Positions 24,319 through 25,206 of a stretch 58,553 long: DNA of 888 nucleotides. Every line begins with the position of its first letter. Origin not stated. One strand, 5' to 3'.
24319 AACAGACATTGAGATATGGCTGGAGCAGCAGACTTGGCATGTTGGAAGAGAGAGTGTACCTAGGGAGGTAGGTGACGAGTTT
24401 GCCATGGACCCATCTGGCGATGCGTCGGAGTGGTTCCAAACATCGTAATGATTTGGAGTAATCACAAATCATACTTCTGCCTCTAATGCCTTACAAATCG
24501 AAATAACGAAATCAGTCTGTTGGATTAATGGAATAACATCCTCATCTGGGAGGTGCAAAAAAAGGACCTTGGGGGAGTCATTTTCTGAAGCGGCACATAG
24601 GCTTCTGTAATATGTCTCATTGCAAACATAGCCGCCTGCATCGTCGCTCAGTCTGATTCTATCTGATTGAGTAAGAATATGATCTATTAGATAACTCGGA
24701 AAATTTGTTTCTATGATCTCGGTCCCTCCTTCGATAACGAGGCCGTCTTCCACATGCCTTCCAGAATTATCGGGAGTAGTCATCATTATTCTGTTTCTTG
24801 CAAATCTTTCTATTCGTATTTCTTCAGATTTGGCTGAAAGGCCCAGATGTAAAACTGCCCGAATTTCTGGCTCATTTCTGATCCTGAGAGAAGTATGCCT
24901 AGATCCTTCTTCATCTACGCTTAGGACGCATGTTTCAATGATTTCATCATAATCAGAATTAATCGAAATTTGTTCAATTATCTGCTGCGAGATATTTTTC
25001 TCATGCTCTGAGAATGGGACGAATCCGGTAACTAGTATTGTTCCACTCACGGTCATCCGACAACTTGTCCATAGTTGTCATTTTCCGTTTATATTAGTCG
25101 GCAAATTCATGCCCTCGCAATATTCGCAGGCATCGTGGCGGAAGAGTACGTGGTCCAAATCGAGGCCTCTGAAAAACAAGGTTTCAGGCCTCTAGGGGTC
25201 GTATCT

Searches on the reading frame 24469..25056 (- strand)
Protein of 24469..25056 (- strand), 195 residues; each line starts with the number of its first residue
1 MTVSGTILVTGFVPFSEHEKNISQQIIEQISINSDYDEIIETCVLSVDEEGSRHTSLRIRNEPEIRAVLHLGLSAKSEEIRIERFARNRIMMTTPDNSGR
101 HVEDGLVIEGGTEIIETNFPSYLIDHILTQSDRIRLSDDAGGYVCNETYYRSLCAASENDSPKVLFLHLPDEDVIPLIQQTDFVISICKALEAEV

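Call 11: search_protein_families(library=pfam, proteins=[window:24469-25056:-], max_evalue=0.001)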
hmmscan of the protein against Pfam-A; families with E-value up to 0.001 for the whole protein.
window:24469-25056:- (195 aa): 1 family
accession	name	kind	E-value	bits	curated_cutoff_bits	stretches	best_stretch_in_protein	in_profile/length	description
PF01470.22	Peptidase_C15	-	5.3e-15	56.4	22.7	1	7-170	3-168/204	Pyroglutamyl peptidase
